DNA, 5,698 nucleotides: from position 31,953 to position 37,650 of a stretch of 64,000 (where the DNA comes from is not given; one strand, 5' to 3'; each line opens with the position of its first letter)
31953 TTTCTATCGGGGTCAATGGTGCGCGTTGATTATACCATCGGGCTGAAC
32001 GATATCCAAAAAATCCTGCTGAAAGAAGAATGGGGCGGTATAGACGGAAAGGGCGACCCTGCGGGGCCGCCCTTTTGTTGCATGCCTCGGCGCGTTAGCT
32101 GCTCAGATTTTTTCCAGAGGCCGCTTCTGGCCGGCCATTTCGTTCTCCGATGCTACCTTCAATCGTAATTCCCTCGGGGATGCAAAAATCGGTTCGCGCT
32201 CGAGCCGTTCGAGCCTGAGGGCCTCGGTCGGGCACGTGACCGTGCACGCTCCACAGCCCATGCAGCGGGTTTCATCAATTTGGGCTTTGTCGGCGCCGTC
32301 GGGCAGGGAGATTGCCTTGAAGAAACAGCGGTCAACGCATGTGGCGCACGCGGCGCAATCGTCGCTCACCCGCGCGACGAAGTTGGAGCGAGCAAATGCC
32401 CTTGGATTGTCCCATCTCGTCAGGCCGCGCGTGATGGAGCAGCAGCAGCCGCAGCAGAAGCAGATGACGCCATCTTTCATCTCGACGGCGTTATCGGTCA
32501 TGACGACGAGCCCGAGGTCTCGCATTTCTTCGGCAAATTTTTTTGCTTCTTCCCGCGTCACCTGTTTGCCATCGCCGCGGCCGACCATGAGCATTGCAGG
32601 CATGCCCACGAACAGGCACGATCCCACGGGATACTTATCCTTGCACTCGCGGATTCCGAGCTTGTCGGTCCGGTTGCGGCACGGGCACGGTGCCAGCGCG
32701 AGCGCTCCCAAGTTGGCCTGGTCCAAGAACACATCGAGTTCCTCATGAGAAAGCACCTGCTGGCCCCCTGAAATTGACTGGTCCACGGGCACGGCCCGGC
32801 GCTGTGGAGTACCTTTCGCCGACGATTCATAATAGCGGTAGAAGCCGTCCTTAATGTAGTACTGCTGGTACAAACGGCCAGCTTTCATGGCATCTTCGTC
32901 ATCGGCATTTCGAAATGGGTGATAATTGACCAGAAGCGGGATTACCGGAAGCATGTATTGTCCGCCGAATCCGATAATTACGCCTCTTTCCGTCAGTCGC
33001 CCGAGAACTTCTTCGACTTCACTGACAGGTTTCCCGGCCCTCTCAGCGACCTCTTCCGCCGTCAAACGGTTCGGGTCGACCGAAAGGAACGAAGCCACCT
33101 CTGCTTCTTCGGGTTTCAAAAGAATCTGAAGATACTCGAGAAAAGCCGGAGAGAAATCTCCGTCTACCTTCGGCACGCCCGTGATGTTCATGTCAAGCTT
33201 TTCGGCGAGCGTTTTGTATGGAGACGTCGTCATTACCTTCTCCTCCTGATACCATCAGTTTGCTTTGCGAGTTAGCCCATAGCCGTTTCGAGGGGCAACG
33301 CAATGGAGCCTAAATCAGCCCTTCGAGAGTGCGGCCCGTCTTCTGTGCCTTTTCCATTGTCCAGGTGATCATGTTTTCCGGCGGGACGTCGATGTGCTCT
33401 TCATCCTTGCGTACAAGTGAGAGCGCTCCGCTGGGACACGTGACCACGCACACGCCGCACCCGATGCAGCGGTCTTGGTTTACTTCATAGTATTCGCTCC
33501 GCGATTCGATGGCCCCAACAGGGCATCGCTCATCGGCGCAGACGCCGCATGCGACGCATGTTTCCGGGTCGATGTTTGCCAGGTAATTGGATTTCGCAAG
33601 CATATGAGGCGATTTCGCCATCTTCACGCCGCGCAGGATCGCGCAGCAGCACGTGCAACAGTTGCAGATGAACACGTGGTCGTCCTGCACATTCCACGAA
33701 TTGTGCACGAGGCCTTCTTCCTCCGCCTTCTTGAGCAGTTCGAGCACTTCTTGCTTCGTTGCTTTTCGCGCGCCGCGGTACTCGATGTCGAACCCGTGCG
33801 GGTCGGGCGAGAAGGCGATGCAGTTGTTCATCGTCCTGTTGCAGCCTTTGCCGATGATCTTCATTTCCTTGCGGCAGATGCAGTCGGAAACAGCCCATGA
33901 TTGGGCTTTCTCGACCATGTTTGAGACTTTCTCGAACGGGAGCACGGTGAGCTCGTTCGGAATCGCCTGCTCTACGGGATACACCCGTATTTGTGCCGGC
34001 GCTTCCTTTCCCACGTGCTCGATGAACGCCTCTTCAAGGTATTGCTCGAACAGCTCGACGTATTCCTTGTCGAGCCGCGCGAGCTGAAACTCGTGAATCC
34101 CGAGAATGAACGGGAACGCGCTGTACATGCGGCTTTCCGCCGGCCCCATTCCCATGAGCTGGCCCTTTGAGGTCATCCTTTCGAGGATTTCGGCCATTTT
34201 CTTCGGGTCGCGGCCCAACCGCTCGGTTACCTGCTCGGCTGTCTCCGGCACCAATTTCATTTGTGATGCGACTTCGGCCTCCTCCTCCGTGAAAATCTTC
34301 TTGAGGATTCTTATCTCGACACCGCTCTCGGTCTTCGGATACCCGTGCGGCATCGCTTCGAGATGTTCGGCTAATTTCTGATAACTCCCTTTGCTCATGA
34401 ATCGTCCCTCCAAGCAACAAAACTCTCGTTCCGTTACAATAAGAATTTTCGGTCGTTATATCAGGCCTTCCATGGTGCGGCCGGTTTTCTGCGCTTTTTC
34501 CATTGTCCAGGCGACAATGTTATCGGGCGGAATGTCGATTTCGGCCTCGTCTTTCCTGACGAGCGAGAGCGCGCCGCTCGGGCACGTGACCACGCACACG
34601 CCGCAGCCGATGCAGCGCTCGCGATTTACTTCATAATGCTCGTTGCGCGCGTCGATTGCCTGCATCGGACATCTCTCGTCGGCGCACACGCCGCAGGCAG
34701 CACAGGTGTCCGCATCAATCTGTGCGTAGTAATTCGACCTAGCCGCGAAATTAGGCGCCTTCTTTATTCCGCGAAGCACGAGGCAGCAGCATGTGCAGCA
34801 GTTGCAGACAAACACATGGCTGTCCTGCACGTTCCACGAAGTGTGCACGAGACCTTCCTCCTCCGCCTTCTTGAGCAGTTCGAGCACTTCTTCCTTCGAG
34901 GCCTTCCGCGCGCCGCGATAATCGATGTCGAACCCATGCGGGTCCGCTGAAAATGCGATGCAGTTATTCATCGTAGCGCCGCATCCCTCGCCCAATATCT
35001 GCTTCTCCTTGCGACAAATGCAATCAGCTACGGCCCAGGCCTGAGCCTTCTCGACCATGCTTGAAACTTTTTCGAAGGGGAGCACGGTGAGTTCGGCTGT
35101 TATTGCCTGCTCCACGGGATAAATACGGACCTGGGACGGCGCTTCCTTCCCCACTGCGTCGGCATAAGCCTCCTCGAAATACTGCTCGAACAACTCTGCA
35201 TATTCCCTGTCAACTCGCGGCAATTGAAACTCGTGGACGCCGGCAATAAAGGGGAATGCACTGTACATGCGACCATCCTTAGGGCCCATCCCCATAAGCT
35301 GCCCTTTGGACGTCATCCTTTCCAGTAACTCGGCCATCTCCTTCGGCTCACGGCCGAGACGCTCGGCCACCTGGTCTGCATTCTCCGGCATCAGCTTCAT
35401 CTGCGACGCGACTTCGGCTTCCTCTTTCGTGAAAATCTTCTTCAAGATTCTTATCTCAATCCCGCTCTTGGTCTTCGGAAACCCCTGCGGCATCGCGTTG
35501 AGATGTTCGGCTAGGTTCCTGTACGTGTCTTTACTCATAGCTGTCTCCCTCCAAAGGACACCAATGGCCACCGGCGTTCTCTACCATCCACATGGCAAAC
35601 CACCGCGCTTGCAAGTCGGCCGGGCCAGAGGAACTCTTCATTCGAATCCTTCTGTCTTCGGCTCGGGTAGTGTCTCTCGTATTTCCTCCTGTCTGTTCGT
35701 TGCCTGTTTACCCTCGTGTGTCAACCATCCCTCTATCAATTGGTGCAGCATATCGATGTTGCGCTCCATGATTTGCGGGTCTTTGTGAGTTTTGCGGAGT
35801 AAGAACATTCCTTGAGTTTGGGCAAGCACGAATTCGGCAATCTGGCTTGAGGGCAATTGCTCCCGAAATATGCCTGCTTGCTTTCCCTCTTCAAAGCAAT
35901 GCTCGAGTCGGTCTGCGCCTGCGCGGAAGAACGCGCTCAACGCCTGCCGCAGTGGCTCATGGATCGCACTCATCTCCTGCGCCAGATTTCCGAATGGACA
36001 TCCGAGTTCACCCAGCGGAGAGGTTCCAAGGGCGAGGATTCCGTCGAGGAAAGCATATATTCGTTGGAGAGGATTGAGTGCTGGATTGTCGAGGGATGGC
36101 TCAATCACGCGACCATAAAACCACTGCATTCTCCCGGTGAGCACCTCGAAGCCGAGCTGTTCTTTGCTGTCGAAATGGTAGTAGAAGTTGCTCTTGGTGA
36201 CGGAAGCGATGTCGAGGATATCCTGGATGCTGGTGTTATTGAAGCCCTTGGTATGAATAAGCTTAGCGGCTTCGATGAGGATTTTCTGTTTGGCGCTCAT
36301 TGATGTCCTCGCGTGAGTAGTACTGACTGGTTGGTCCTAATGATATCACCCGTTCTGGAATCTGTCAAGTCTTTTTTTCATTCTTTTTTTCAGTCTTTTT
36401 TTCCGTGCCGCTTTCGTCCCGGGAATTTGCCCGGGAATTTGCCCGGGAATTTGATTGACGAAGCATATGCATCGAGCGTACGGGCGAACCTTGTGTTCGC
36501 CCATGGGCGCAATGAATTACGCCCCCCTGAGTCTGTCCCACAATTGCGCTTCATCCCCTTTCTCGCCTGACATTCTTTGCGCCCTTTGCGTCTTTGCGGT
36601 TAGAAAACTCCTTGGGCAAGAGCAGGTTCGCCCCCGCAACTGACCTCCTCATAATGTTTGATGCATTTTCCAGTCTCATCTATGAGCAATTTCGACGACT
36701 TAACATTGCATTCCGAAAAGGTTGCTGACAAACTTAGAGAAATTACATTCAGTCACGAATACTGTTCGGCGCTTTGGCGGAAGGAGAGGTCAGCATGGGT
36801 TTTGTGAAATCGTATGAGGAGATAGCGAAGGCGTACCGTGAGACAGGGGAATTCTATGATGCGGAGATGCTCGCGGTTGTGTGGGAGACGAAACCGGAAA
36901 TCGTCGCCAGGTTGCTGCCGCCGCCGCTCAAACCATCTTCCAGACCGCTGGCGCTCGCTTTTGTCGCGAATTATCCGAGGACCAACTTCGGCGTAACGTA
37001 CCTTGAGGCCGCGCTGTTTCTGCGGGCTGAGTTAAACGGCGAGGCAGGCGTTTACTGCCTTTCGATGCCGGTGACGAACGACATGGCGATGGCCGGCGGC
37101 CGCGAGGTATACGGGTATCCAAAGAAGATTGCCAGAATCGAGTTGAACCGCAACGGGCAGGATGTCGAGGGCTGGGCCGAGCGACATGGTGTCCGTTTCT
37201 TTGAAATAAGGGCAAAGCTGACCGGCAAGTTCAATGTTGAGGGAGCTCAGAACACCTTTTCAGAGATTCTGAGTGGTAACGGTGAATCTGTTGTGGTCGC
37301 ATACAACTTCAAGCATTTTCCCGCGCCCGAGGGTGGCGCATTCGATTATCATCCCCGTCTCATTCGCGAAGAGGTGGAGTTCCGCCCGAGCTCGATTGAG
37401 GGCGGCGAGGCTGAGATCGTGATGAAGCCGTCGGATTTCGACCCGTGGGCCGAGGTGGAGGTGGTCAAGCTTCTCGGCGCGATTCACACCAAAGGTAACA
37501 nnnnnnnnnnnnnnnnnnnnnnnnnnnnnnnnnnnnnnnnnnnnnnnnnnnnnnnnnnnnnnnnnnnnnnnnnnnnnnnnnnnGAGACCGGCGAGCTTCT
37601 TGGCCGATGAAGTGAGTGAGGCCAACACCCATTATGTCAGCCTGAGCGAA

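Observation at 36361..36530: Unusual divergent TetR/ADC-like promoter spacer: phased T7 tracts, 3x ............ tandem repeat, REP hairpins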

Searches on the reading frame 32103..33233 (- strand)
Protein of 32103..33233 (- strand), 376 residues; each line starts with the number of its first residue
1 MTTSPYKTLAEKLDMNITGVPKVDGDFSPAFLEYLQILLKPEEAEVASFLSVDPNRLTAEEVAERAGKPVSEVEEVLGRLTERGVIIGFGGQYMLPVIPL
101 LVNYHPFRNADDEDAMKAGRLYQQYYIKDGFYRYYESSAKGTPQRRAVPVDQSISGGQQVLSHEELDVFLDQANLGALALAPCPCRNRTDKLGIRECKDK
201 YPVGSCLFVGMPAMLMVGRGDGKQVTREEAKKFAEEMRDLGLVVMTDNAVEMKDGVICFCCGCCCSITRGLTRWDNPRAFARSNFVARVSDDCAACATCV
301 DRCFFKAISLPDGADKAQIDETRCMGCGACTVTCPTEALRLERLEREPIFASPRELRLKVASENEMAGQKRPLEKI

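Call 11: search_protein_families(library=pfam, proteins=[window:32103-33233:-], max_evalue=0.01)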
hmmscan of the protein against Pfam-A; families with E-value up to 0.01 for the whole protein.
window:32103-33233:- (376 aa): 12 families
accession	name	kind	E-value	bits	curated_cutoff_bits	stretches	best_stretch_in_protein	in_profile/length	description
PF00037.32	Fer4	-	2e-07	31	21.1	1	318-339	2-23/24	4Fe-4S binding domain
PF12838.12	Fer4_7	-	2.3e-06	28.4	27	1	293-338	2-52/52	4Fe-4S dicluster domain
PF13187.11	Fer4_9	-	3.2e-06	27.5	27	1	292-338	1-51/52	4Fe-4S dicluster domain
PF12837.12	Fer4_6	-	4.3e-05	23.7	25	1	317-339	2-24/24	4Fe-4S binding domain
PF12797.12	Fer4_2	-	5e-05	23.4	24.5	1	319-336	5-22/22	4Fe-4S binding domain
PF13237.11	Fer4_10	-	6.6e-05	23.2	25.5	2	318-346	3-32/53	4Fe-4S dicluster domain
PF01978.25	TrmB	-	0.00024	21.3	25.6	1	55-87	21-53/68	Sugar-specific transcriptional regulator TrmB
PF13484.11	Fer4_16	-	0.00087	20.5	30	1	323-346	1-26/66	4Fe-4S double cluster binding domain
PF14697.11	Fer4_21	-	0.00094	19.7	35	1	317-338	1-25/59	4Fe-4S dicluster domain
PF25160.1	LdpA_Fe-S-bd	-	0.0024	18.1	27.6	1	298-339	8-43/49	LdpA Fe-S cluster-binding domain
PF22451.2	NirdL-like_HTH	-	0.0059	16.6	27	0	61-86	21-46/47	Siroheme decarboxylase NirDL-like HTH domain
PF09339.16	HTH_IclR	-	0.0061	16.7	22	0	53-85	15-47/52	IclR helix-turn-helix domain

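Call 63: search_protein_families(library=ncbifam, proteins=[window:32103-33233:-], max_evalue=0.001)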
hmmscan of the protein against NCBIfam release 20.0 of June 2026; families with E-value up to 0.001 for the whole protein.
window:32103-33233:- (376 aa): 37 families (the best 25 are shown)
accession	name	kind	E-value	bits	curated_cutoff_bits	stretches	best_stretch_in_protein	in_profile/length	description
NF040770.1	hetero_SS_HdrA2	exception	4.4e-11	41.6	1100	1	287-354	572-638/777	CoB-CoM heterodisulfide reductase HdrA2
NF041891.1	hdrA_Methbact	equivalog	2.2e-10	39.5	1300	1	285-353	565-632/762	ferredoxin:CoB-CoM heterodisulfide reductase subunit HdrA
NF058577.1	FdxA_fam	equivalog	8.5e-10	38.7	65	1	289-338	5-52/52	4Fe-4S ferredoxin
NF038196.1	ferrodoxin_EFR1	subfamily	3.8e-08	33.7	75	1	287-343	180-233/242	EFR1 family ferrodoxin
TIGR02700.1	flavo_MJ0208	hypoth_equivalog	4.9e-08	32.5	251.35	1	291-340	148-195/234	dihydromethanopterin reductase (acceptor)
TIGR04105.1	FeFe_hydrog_B1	subfamily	1.9e-07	30.1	450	1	288-339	108-159/462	monomeric [FeFe] hydrogenase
NF041778.1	hetero_SS_HdrA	equivalog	2.3e-07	29.1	1400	1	291-351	587-645/771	ferredoxin:CoB-CoM heterodisulfide reductase subunit HdrA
NF005503.0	PRK07118.1-2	equivalog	2.4e-07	30.3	252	1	293-344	140-189/292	RnfABCDGE type electron transport complex subunit B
NF040864.1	HgcB_ferredoxin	equivalog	3.2e-07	30.1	99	1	290-342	13-64/93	mercury methylation ferredoxin HgcB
TIGR02179.1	PorD_KorD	subfamily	8.8e-07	28.9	60.05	1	290-342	24-75/78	2-oxoacid:acceptor oxidoreductase, delta subunit, pyruvate/2-ketoisovalerate family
NF005504.0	PRK07118.1-3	equivalog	1.2e-06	28.1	437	1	249-342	94-191/293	Fe-S cluster domain-containing protein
NF005506.0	PRK07118.1-5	equivalog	2.4e-06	27.2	388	1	290-350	140-198/279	Fe-S cluster domain-containing protein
NF004541.0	PRK05888.2-2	equivalog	3.6e-06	26.9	217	1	288-356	58-127/168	NADH-quinone oxidoreductase subunit NuoI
TIGR04041.1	activase_YjjW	hypoth_equivalog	6.1e-06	25.8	250.2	1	291-338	41-86/276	YjjW family glycine radical enzyme activase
NF042909.1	FMH_DH_FwdF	exception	7.3e-06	25.3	375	1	257-345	226-317/336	tungsten-dependent formylmethanofuran dehydrogenase subunit FwdF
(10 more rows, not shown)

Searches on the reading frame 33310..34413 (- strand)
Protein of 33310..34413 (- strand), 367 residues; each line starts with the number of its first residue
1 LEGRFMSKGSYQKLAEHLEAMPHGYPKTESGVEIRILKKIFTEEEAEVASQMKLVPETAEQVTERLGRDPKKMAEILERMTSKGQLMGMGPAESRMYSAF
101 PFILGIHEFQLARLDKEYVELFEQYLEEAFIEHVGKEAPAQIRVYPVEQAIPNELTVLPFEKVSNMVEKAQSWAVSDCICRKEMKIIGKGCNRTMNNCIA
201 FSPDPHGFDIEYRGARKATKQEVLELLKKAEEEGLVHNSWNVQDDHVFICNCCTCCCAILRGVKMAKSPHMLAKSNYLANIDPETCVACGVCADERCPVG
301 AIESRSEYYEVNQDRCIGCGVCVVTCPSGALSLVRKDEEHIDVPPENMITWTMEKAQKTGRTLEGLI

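Call 11: search_protein_families(library=pfam, proteins=[window:33310-34413:-], max_evalue=0.01)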
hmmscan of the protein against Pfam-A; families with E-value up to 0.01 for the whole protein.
window:33310-34413:- (367 aa): 12 families
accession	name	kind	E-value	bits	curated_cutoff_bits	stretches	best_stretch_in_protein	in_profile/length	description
PF00037.32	Fer4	-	2.2e-12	46.7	21.1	2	309-331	1-23/24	4Fe-4S binding domain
PF12838.12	Fer4_7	-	8.4e-10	39.4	27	2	285-330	1-52/52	4Fe-4S dicluster domain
PF12837.12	Fer4_6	-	1.4e-08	34.7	25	2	310-331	3-24/24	4Fe-4S binding domain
PF14697.11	Fer4_21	-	7.5e-08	32.8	35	1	279-330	1-56/59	4Fe-4S dicluster domain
PF13237.11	Fer4_10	-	6.9e-07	29.5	25.5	1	280-327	3-53/53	4Fe-4S dicluster domain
PF12797.12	Fer4_2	-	7.7e-06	26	24.5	1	309-328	3-22/22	4Fe-4S binding domain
PF25160.1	LdpA_Fe-S-bd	-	4.3e-05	23.6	27.6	1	296-331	12-43/49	LdpA Fe-S cluster-binding domain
PF13187.11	Fer4_9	-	8e-05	23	27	1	286-330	2-51/52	4Fe-4S dicluster domain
PF13183.11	Fer4_8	-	0.00082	20.3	27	1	314-344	3-30/68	4Fe-4S dicluster domain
PF12800.12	Fer4_4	-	0.00082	20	24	1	314-329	2-17/17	4Fe-4S binding domain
PF13534.11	Fer4_17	-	0.0023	18.9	22.2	0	315-329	45-59/61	4Fe-4S dicluster domain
PF13459.11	Fer4_15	-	0.0095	17.1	22.4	1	310-328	2-20/66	4Fe-4S single cluster domain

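Call 63: search_protein_families(library=ncbifam, proteins=[window:33310-34413:-], max_evalue=0.001)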
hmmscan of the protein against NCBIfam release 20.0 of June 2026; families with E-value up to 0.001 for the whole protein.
window:33310-34413:- (367 aa): 49 families (the best 25 are shown)
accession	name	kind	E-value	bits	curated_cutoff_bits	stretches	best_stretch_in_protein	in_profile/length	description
NF058577.1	FdxA_fam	equivalog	1.3e-12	47.7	65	1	284-330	7-52/52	4Fe-4S ferredoxin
NF040770.1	hetero_SS_HdrA2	exception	1.5e-10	39.9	1100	1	272-342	565-634/777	CoB-CoM heterodisulfide reductase HdrA2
TIGR03224.1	benzo_boxA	equivalog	4.6e-10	39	459.2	1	281-339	7-64/411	benzoyl-CoA 2,3-epoxidase subunit BoxA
TIGR01944.1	rnfB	subfamily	1.3e-09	37.9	68.7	1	273-349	102-172/190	RnfABCDGE type electron transport complex subunit B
TIGR02700.1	flavo_MJ0208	hypoth_equivalog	5.6e-09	35.6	251.35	1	280-332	144-195/234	dihydromethanopterin reductase (acceptor)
TIGR03287.1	methan_mark_16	hypoth_equivalog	2.1e-08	33.1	363.95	1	277-332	295-348/391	methanogenesis marker 16 metalloprotein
TIGR02179.1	PorD_KorD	subfamily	3.3e-08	33.5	60.05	1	282-336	23-77/78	2-oxoacid:acceptor oxidoreductase, delta subunit, pyruvate/2-ketoisovalerate family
NF042909.1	FMH_DH_FwdF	exception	3.4e-08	33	375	1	310-348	134-172/336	tungsten-dependent formylmethanofuran dehydrogenase subunit FwdF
NF041836.1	rnfB_Methano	equivalog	5.2e-08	32.7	445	2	294-332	225-263/265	Rnf electron transport complex subunit RnfB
NF005505.0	PRK07118.1-4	equivalog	6.5e-08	32.4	378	2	295-332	226-263/265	Fe-S cluster domain-containing protein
NF045763.1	PhenlGlyoxDHPadF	equivalog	1.4e-07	31.6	150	1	281-330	28-76/78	NADH-dependent phenylglyoxylate dehydrogenase subunit delta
TIGR01971.1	NuoI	subfamily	2.1e-07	30.6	113.05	1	305-336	72-103/121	NADH-quinone oxidoreductase, chain I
NF009408.0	PRK12769.1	equivalog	3.6e-07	28.7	1003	1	248-338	13-109/659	formate-dependent uric acid utilization protein AegA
NF040612.1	F420_dehyd_FpoI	exception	3.9e-07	29.9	180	1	311-336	39-64/135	F420H2 dehydrogenase subunit FpoI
TIGR03294.1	FrhG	equivalog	5.6e-07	29.5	245.5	1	283-329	173-218/228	coenzyme F420 hydrogenase subunit gamma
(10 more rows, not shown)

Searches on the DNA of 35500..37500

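Call 16: search_rna_families(source=window, start=35500, end=37500, threshold=evalue, max_evalue=1)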
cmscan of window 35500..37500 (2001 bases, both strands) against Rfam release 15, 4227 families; matches with E-value up to 1: 0.
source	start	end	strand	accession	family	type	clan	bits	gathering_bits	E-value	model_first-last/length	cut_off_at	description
